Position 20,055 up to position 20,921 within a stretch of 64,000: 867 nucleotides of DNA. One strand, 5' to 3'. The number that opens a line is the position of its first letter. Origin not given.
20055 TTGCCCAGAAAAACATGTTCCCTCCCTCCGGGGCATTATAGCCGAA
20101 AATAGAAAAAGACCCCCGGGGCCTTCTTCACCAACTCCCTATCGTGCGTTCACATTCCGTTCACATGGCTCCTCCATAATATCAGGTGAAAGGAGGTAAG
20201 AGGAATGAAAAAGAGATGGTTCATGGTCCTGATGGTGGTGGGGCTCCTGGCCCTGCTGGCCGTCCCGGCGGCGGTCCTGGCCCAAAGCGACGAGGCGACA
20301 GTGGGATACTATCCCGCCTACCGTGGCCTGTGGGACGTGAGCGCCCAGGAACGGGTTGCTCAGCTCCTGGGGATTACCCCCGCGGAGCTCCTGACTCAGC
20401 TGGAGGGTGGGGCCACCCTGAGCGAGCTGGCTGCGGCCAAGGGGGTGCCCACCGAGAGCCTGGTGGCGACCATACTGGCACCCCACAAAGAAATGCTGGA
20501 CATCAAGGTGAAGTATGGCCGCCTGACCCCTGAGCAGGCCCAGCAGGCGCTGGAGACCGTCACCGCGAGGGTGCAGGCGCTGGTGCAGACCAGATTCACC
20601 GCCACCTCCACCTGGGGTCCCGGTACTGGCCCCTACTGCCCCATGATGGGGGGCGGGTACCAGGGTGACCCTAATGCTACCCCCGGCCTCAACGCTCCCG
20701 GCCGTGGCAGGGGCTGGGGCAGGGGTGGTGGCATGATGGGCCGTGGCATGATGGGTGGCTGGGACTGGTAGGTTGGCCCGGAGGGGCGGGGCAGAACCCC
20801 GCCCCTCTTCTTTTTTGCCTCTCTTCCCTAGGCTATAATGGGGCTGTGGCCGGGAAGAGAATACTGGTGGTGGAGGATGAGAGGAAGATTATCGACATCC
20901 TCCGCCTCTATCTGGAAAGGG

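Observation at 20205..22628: Spy/ZraP-like periplasmic protein and adjacent sensor kinase share Gly/Met-rich motifs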

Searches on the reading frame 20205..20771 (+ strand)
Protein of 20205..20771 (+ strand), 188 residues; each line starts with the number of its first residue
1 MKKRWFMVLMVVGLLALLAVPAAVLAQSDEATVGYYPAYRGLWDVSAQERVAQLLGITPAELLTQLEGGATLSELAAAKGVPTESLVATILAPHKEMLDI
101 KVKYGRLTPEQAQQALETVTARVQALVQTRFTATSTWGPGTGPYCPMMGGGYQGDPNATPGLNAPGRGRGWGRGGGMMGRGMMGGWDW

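Call 3: search_protein_families(library=pfam, proteins=[window:20205-20771:+], max_evalue=0.1)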
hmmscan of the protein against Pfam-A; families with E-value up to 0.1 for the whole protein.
window:20205-20771:+ (188 aa): 1 family
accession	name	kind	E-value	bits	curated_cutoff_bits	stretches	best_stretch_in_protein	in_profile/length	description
PF10925.13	DUF2680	-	0.00026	21.5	25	1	85-128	11-54/57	Protein of unknown function (DUF2680)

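Call 4: search_protein_families(library=ncbifam, proteins=[window:20205-20771:+], max_evalue=0.1)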
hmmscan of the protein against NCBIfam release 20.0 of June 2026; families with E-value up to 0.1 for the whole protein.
window:20205-20771:+ (188 aa): 0 families

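Call 6: find_homologous_proteins(query=window:20205-20768:+, max_evalue=0.001)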
Query window:20205-20768:+ (188 aa): 39 proteins with E <= 0.001 among 1597 candidates.
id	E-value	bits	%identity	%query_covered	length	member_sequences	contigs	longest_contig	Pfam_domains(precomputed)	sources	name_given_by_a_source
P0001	4.4e-119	413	100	100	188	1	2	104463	-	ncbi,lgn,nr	ncbi:MAG: YckD family protein [Chloroflexi bacterium]|nr:YckD family protein [Chloroflexota bacteriu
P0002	1.4e-92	327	77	88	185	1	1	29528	-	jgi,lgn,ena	-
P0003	2.1e-90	320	84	88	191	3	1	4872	-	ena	-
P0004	2.3e-87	310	82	88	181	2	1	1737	-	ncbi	-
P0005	1.5e-86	307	78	88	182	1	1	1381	-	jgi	jgi:hypothetical protein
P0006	7.0e-85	302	77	100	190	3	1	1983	-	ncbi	-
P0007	2.0e-83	297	75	88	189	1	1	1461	-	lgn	-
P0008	2.4e-83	297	80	90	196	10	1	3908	-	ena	-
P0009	8.2e-83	295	80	90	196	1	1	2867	-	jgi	-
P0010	1.9e-82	294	74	91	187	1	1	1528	-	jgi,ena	-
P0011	5.1e-78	279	72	88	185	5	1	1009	-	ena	-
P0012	4.1e-77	276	71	88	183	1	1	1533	-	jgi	-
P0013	4.4e-77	276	72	88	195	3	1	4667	-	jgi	-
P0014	7.6e-77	275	75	87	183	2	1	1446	-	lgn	-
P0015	1.9e-76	274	72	88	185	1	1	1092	-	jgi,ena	-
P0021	1.1e-15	76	43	49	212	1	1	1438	PF10925.14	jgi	jgi:hypothetical protein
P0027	1.9e-11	62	36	72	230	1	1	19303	-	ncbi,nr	ncbi:MAG: hypothetical protein HY671_11240 [Chloroflexi bacterium]|nr:hypothetical protein [Chlorofl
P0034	1.9e-8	52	34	96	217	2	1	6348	-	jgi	-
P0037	1.8e-4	39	41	39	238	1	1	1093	PF20787.3,PF10925.14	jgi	jgi:polyhydroxyalkanoate synthesis regulator phasin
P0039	2.1e-4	39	33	73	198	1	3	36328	-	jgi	-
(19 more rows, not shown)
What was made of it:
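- On DUF2680 / YckD (PF10925): NCBI names the identical sequence 'YckD family protein' (call 6).
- Closest known: DUF2680 / YckD. Same: NCBI names the identical protein 'YckD family protein' (calls 3, 6).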

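Call 10: find_encoding_contigs(protein=P0027, flank=6000, max_places=3)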
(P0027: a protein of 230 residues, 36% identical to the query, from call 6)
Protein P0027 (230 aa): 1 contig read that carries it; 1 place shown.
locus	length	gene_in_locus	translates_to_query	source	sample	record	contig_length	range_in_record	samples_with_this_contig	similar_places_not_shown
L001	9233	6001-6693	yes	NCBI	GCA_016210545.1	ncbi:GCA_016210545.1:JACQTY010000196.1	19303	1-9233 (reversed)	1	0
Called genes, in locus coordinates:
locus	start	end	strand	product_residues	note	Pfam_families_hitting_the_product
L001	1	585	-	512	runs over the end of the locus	PF02142:MGS, PF01808:AICARFT_IMPCHas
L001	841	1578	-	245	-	-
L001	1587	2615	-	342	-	PF00586:AIRS, PF02769:AIRS_C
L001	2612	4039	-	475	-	PF13522:GATase_6, PF13537:GATase_7, PF00156:Pribosyltran (weak)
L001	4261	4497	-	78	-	-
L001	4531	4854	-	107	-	PF02635:DsrE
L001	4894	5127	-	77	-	PF09851:SHOCT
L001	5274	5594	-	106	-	PF12840:HTH_20 (weak), PF01022:HTH_5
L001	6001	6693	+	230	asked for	-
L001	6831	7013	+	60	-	PF09851:SHOCT (weak)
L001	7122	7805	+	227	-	PF00072:Response_reg, PF23198:PDE8A_N (weak), PF00486:Trans_reg_C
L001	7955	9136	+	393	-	PF00672:HAMP, PF00512:HisKA, PF02518:HATPase_c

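Call 11: find_encoding_contigs(protein=P0039, flank=6000, max_places=3)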
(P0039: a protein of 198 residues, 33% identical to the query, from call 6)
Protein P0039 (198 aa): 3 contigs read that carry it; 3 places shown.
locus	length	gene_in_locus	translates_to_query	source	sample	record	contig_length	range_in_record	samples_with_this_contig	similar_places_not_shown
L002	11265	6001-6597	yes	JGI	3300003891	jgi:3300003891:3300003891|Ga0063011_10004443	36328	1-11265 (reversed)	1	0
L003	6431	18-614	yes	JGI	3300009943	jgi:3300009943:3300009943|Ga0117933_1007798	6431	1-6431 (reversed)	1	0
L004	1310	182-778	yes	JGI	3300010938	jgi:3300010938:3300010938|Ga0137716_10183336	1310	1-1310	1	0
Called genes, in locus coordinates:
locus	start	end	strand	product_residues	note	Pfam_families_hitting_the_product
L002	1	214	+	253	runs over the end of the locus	PF00561:Abhydrolase_1 (faint), PF12146:Hydrolase_4, PF12697:Abhydrolase_6, PF12146:Hydrolase_4 (weak)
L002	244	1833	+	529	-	PF00118:Cpn60_TCP1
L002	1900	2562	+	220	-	PF00923:TAL_FSA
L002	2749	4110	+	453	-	PF02952:Fucose_iso_C (weak)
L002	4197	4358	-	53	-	-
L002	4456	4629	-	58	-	-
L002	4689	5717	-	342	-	PF13546:DDE_5 (weak), PF01609:DDE_Tnp_1 (weak)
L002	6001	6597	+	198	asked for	-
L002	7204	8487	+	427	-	-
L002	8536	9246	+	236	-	PF08486:SpoIID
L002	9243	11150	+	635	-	-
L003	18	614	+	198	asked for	-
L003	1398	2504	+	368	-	-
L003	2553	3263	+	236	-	PF08486:SpoIID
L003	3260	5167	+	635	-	-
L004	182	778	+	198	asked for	-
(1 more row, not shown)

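Call 14: find_encoding_contigs(protein=P0002, flank=6000, max_places=3)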
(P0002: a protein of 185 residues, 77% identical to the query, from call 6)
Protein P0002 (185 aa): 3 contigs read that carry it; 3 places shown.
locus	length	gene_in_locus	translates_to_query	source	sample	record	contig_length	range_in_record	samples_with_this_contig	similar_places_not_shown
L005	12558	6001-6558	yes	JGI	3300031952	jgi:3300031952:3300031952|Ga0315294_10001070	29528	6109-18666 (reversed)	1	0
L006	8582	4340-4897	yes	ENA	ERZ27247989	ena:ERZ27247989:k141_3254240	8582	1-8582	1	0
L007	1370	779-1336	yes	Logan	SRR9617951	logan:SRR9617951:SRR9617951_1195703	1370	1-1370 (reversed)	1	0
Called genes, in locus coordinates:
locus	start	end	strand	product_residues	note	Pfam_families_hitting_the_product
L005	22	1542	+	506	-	PF12072:RNase_Y_N, PF08668:HDOD (faint), PF00013:KH_1 (weak), PF01966:HD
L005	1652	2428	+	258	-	PF00149:Metallophos, PF13277:YmdB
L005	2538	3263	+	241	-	-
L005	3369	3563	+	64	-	-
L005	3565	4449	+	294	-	-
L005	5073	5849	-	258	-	PF01343:Peptidase_S49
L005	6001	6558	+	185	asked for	-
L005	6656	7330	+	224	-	PF00072:Response_reg, PF00486:Trans_reg_C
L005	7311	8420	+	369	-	PF00672:HAMP, PF00512:HisKA, PF02518:HATPase_c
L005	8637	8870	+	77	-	PF10006:DUF2249 (weak)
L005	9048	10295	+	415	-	PF00109:ketoacyl-synt, PF02801:Ketoacyl-synt_C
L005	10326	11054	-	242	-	PF00156:Pribosyltran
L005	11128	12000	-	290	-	PF09754:PAC2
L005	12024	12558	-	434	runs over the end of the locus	PF00202:Aminotran_3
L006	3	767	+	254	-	?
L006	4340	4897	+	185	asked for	-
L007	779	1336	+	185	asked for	-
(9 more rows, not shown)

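Call 15: find_encoding_contigs(protein=P0034, flank=6000, max_places=3)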
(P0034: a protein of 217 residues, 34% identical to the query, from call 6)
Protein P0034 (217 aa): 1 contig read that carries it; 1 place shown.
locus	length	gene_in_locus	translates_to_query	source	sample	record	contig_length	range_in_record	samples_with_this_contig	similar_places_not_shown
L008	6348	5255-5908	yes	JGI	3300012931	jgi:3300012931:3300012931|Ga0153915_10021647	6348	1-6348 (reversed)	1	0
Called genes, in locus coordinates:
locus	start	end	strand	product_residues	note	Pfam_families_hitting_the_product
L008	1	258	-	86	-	?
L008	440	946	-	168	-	PF01814:Hemerythrin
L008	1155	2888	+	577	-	PF00343:Phosphorylase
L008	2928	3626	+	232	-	PF18306:LDcluster4, PF03641:Lysine_decarbox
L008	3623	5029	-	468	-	PF00753:Lactamase_B, PF23023:Anti-Pycsar_Apyc1 (weak), PF12706:Lactamase_B_2, PF16661:Lactamase_B_6, PF10996:Beta-Casp, PF07521:RMMBL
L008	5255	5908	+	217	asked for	-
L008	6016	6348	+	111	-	?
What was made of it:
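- A hemerythrin gene lies nearby in L008 (call 15).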

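Call 17: find_related_loci(query=A2, collection=genome_contigs, flank=6000)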
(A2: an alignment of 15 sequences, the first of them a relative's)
Query A2 (188 aa) in genome_contigs; peptide patterns used: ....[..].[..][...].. (x = any residue, [..] = any of these).
140 stretches matched a pattern; 7 encode a relative of the query (tblastn E <= 1e-3); 7 distinct loci.
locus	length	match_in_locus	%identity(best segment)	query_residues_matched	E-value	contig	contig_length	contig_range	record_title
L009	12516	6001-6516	37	1-186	1e-23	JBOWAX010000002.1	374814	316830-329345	MAG: Dehalogenimonas sp. isolate TCA1 NODE_8_length_374814_cov_142.573858, whole genome shotgun sequence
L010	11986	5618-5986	40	39-181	1e-20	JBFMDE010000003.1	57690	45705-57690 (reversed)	MAG: Chloroflexota bacterium isolate MAG211 MAG211_3, whole genome shotgun sequence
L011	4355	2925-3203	43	41-133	3e-19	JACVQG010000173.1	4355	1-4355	MAG: Dehalococcoidia bacterium isolate B4_bin.11 scaffold_7869, whole genome shotgun sequence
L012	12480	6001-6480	34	1-157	1e-18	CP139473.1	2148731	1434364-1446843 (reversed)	MAG: Dehalogenimonas sp. isolate XYDCF chromosome, complete genome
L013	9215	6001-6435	36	12-147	3e-17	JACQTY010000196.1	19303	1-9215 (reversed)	MAG: Chloroflexi bacterium isolate NC_groundwater_1423_Ag_S-0.65um_59_50 S_p65_S5_coassembly_k141_4044480, whole genome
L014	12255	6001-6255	38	51-139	6e-15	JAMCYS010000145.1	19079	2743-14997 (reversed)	MAG: Chloroflexota bacterium isolate FK_Sedi_B_Bin.34 NODE_10182_length_19079_cov_9.61751, whole genome shotgun sequence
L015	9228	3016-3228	43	51-122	2e-12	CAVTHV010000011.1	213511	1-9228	MAG: uncultured beta proteobacterium isolate MFD05942.bin.2.252 genome assembly, contig: contig_13795, whole genome shot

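Call 21: find_related_loci(query=A2, collection=metagenome_contigs, flank=6000)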
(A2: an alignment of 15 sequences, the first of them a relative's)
Query A2 (188 aa) in metagenome_contigs; peptide patterns used: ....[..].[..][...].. (x = any residue, [..] = any of these).
243 stretches matched a pattern; 31 encode a relative of the query (tblastn E <= 1e-3); 31 distinct loci.
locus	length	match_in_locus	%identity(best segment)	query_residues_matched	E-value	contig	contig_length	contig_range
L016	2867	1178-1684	80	1-169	1e-74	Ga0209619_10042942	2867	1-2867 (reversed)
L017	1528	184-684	74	1-171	5e-75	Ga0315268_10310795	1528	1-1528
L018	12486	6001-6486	77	1-165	2e-70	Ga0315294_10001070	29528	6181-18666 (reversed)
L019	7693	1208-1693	73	1-165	2e-67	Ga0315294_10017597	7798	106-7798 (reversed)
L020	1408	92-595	76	1-169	4e-71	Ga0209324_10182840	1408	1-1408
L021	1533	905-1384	71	1-165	4e-67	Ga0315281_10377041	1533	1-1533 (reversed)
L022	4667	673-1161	72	1-166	2e-61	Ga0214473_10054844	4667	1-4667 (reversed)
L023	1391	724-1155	77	1-145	5e-56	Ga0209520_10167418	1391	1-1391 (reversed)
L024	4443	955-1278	47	41-155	5e-21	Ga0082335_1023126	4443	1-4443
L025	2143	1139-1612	38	2-146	5e-21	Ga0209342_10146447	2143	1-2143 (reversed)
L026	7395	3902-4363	33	4-154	4e-20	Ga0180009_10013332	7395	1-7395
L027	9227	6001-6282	46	41-142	1e-18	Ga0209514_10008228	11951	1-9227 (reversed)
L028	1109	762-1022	46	41-127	2e-17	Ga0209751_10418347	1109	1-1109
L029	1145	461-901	34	14-138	2e-17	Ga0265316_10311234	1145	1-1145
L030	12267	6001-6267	43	41-129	6e-17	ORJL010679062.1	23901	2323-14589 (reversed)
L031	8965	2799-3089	44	49-146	2e-16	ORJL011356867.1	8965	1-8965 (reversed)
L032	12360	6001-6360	37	39-152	4e-16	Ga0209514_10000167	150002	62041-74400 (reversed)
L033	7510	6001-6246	40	49-130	1e-15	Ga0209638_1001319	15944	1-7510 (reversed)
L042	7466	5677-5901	41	71-145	1e-11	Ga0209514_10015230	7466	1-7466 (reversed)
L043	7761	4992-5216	41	71-145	1e-11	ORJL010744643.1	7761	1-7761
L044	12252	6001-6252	38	49-132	3e-11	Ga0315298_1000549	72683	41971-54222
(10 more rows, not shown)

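Call 25: search_solved_structures(query=A1, max_evalue=10, show_alignments=2)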
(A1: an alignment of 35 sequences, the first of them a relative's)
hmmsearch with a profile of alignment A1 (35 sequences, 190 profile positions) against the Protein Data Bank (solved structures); distinct sequences matched with E-value up to 10: 15.
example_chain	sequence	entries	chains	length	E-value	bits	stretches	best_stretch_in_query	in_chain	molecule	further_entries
2qgz_A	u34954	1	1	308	0.012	18.9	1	73-153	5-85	Putative primosome component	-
2bl0_C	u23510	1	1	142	0.15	15.4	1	108-158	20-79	MYOSIN REGULATORY LIGHT CHAIN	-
2r63_A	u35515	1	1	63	0.34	14.2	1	50-91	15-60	REPRESSOR PROTEIN FROM BACTERIOPHAGE 434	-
3gdz_A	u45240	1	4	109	0.38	14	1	19-98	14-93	Arginyl-tRNA synthetase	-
1r63_A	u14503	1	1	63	0.43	13.9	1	51-91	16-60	REPRESSOR PROTEIN FROM BACTERIOPHAGE 434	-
2xf5_A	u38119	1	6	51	0.45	13.8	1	98-120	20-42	GP23.1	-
1per_L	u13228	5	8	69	0.5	13.7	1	51-91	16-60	PROTEIN (434 REPRESSOR) | 434 REPRESSOR | REPRESSOR PROTEIN CI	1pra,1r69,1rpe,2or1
4dzp_A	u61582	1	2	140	0.58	13.5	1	64-132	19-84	Gene 1 protein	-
5yym_A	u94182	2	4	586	1.3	12.3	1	20-113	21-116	Arginine--tRNA ligase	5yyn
5b63_A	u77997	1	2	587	1.3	12.3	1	20-113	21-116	Arginine--tRNA ligase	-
4oby_A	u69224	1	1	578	1.3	12.3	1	22-113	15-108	Arginine--tRNA ligase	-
8tnm_A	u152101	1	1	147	2.5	11.4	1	76-136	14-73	UNC_079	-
1d8c_A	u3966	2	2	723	5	10.4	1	100-130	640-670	MALATE SYNTHASE G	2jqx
7yqm_A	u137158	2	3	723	5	10.4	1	100-130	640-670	Malate synthase G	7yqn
1p7t_A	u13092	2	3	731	5.9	10.2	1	100-130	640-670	Malate synthase G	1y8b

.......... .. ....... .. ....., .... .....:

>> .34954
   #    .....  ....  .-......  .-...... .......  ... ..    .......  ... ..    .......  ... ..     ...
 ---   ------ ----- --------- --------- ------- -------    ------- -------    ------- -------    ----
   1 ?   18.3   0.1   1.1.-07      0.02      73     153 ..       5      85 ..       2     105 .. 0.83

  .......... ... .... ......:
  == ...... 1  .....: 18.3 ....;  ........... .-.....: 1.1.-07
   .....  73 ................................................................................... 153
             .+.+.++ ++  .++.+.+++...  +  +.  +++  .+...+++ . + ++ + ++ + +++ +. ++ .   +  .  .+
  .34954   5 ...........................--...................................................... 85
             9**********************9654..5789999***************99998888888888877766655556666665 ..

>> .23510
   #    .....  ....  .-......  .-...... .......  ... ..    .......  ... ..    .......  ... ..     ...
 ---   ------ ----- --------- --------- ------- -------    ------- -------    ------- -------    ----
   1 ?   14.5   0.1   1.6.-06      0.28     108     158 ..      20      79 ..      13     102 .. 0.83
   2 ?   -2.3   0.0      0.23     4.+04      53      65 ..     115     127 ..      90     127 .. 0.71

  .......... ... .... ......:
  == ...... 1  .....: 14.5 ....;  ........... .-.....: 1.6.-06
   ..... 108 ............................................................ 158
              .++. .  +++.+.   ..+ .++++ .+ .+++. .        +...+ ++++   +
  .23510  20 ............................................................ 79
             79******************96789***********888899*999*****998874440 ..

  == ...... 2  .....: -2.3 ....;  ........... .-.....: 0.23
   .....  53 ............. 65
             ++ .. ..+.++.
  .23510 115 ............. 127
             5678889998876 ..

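Call 34: predict_structure(alignment_id=A1)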
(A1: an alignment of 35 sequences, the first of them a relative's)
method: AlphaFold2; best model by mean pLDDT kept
length: 188 residues; sequences in the alignment: 35
mean_pLDDT: 67.8   pTM: 0.52
mean pLDDT of the five models: 67.8, 66.8, 66.3, 63.2, 61.7
residues with pLDDT >= 90: 74; 70-90: 20; 50-70: 20; < 50: 74
segments of 3 or more residues with pLDDT < 50: 17-32, 135-188
pLDDT, mean of each block of 10 residues (from residue 1): 53 48 36 62 89 95 89 96 96 96 97 96 92 49 39 36 35 38 41
secondary structure, 60 per line:
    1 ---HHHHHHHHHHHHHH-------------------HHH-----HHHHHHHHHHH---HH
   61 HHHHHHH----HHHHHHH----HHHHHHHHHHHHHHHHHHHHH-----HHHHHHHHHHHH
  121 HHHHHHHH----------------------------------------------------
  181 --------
elements in order: H4-17 H45-55 H59-67 H72-78 H83-103 H109-128
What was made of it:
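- On Spy/CpxP/ZraP: The AlphaFold model has a confident five-helix core (call 34).
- The tail is predicted disordered and the core has pLDDT 89-97 (call 34).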
